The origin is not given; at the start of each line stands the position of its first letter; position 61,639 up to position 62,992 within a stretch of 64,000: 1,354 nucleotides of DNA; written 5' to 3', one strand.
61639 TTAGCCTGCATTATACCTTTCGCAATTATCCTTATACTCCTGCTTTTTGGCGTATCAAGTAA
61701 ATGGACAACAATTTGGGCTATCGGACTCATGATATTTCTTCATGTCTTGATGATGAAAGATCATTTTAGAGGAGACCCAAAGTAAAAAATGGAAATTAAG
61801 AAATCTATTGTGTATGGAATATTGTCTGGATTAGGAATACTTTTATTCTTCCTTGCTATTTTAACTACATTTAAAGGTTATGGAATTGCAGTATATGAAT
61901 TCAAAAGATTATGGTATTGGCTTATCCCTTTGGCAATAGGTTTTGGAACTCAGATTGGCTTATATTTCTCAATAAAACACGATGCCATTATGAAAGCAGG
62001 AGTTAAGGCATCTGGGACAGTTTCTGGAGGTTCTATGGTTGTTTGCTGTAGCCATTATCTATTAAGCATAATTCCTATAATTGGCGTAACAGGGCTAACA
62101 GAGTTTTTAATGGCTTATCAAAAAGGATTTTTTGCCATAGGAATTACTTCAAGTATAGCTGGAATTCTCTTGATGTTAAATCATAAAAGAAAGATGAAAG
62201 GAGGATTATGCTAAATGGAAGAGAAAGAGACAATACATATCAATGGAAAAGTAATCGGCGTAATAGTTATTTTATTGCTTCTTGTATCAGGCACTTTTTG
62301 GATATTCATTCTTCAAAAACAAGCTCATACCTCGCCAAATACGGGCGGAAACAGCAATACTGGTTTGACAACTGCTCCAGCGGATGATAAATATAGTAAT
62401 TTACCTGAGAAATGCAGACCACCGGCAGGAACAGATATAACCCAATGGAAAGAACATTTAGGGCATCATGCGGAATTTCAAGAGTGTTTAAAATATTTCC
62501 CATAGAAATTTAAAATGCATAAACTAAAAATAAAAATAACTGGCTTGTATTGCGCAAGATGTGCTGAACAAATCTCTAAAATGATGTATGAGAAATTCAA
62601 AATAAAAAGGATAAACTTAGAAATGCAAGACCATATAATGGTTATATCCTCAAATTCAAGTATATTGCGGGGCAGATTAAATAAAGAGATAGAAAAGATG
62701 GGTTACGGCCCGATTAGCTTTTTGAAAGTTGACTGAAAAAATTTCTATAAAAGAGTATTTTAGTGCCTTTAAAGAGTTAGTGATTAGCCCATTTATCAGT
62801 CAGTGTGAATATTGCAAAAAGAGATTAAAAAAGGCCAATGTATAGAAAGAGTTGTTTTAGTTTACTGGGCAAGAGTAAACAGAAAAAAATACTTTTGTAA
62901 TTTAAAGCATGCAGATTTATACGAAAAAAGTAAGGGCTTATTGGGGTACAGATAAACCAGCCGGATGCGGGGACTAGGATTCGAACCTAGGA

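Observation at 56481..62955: ArsR-led 6.5-kb operon of about 15 small Cys/Met/His-motif membrane proteins with no recognisable pump, reductase or oxidase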

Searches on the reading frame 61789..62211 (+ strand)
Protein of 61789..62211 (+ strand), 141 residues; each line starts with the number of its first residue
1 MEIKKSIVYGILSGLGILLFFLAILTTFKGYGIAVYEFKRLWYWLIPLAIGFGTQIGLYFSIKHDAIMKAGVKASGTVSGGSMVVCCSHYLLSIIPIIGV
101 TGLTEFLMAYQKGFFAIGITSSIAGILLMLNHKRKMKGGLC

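Call 4: search_protein_families(library=pfam, max_evalue=0.1, proteins=[window:61789-62211:+])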
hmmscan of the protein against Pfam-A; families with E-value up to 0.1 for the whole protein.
window:61789-62211:+ (141 aa): 0 families

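Call 7: search_protein_families(library=ncbifam, max_evalue=0.1, proteins=[window:61789-62211:+])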
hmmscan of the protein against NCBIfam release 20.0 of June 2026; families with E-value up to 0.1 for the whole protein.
window:61789-62211:+ (141 aa): 0 families

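Call 40: search_solved_structures(query=A4, max_evalue=10)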
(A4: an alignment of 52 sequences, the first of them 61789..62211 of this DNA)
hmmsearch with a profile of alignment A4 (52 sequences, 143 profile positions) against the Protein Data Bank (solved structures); distinct sequences matched with E-value up to 10: 2.
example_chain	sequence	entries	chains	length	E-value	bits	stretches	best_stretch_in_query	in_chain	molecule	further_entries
2h3g_X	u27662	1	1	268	0.34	14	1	25-70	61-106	BIOSYNTHETIC PROTEIN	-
9ijj_H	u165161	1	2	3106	2.1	11.5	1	28-119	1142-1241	Cilia- and flagella-associated protein 54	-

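Call 51: search_protein_families(library=pfam, alignment_id=A4, max_evalue=0.05)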
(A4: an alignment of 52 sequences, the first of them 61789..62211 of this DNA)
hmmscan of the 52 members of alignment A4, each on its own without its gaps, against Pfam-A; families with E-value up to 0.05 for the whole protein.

A. member 1, window:61789-62211:+ (141 aa): 0 families

B. families by the number of members that match (of 52 scanned): 4 families
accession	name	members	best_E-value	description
PF03733.18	YccF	1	0.0039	Inner membrane component domain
PF15817.10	TMEM40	1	0.014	Transmembrane protein 40 family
PF19589.4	DUF6095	1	0.018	Family of unknown function (DUF6095)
PF13239.11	2TM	1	0.019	2TM domain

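Call 54: find_homologous_proteins(query=window:61789-62211:+, max_evalue=0.001)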
Query window:61789-62211:+ (141 aa): 153 proteins with E <= 0.001 among 277 candidates; the best 120 are listed.
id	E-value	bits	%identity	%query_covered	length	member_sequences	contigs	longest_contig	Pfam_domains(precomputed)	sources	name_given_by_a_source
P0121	1.1e-83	296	100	100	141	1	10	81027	-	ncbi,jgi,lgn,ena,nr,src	ncbi:hypothetical protein J4217_03040 [Candidatus Pacearchaeota archaeon]|nr:hypothetical protein [C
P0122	1.8e-65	237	88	90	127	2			-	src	-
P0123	1.7e-62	228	76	99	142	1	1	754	-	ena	-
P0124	6.5e-62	226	76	98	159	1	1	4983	-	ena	-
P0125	7.9e-62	225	72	100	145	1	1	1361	-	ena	-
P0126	1.9e-60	221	70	99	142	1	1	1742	-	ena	-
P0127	2.8e-60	220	74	97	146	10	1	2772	-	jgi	-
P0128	3.2e-60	220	72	97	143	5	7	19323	-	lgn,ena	-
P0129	1.4e-59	218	69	97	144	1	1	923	-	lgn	-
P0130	1.6e-59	218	70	100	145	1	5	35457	-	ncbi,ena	ncbi:MAG: hypothetical protein AABX48_01920 [Nanoarchaeota archaeon]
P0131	2.0e-59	218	68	100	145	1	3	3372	-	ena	-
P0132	2.1e-59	218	74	97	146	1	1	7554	-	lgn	-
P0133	3.5e-59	217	73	99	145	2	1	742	-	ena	-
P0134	3.8e-59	217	72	100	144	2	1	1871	-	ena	-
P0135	4.0e-59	217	75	98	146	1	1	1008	-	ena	-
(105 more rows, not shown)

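Call 68: predict_structure(alignment_id=A8)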
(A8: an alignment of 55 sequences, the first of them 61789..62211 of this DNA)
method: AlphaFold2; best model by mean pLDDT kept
length: 141 residues; sequences in the alignment: 55
mean_pLDDT: 74.3   pTM: 0.60
mean pLDDT of the five models: 74.3, 71.4, 71.1, 67.7, 61.7
residues with pLDDT >= 90: 0; 70-90: 99; 50-70: 31; < 50: 11
segments of 3 or more residues with pLDDT < 50: 76-82, 139-141
pLDDT, mean of each block of 10 residues (from residue 1): 70 84 84 86 86 81 64 52 59 70 73 83 84 68 44
secondary structure, 60 per line:
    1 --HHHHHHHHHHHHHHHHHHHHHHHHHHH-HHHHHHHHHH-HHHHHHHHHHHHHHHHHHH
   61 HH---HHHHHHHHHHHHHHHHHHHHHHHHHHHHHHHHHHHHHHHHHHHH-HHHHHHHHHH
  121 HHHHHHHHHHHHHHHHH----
elements in order: H3-29 H31-40 H42-62 H66-109 H111-137

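Call 71: fold_search(model_id=the predicted structure, library=pdb)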
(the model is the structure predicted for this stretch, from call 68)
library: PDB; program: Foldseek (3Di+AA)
matches with E <= 10: 24; with E <= 0.001: 0
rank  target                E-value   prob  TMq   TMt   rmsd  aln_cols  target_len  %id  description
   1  9dm3_MODEL_1_A        2.6e+00  0.15  0.27  0.28   8.7       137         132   13  De novo design of proteins that bind naphthalenediimides, powerful photooxidants with tunable photophysical pr (released 2025-03-05)
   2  3hah_B                3.3e+00  0.07  0.22  0.13  35.2       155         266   13  Crystal structure of human PACSIN1 F-BAR domain (C2 lattice) (released 2009-06-16)
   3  6h2e_Q                3.8e+00  0.04  0.18  0.11  32.6       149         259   15  Structure of the soluble AhlC of the tripartite alpha-pore forming toxin, AHL, from Aeromonas hydrophila. (released 2019-07-10)
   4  8uao_A                5.3e+00  0.11  0.31  0.23   8.5       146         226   13  DpHF18 filament (released 2024-04-10)
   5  6r1j_D                5.3e+00  0.04  0.19  0.11  33.6       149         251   15  Structure of the soluble AhlC triple head mutant of the tripartite alpha-pore forming toxin, AHL, from Aeromonas hydro (released 2019-07-10)
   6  6h2e_P                5.6e+00  0.03  0.17  0.10  32.6       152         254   16  Structure of the soluble AhlC of the tripartite alpha-pore forming toxin, AHL, from Aeromonas hydrophila. (released 2019-07-10)
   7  7dny_B                6.2e+00  0.04  0.20  0.08  21.0       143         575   10  Cryo-EM structure of the human ABCB6 (coproporphyrin III-bound) (released 2022-06-22)
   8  8jxk_D                6.5e+00  0.09  0.23  0.20  16.2       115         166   12  Crystal Structure of Rv0047c from Mycobacterium tuberculosis (released 2024-07-03)
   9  8tdl_A                6.9e+00  0.09  0.32  0.16   9.2       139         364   16  Cryo-EM structure of the wild-type AtMSL10 in saposin (released 2023-10-18)
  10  8jxk_C                6.9e+00  0.08  0.23  0.20  16.3       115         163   12  Crystal Structure of Rv0047c from Mycobacterium tuberculosis (released 2024-07-03)
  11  8hqe_R                7.2e+00  0.08  0.27  0.14  10.4       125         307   21  Cryo-EM structure of the apo-GPR132-Gi (released 2023-10-11)
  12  9doh_G                7.6e+00  0.06  0.28  0.14  17.5       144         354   18  Cryo-EM structure of LptB2FG apo-1 (released 2025-11-19)
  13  9dzw_A                8.1e+00  0.08  0.35  0.35  11.4       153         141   16  De novo calcium channel hexamer, CalC6_3 with DHR extensions (released 2025-10-01)
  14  4hks_A                8.1e+00  0.02  0.20  0.18  19.4       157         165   18  Calcium release-activated calcium (CRAC) channel ORAI, K163W mutant (released 2012-11-28)
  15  9div_G                8.5e+00  0.07  0.32  0.34  11.1       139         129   14  The crystal structure of de novo designed ChuA binding protein C8 (released 2025-05-21)
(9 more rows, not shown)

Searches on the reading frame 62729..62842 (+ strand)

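Call 4: search_protein_families(library=pfam, max_evalue=0.1, proteins=[window:62729-62842:+])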
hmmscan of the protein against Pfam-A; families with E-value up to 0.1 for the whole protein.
window:62729-62842:+ (38 aa): 1 family
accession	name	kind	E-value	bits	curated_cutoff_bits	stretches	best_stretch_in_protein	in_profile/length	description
PF04570.20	zf-FLZ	-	0.028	14.3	23.4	1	20-35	10-25/54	zinc-finger of the FCS-type, C2-C2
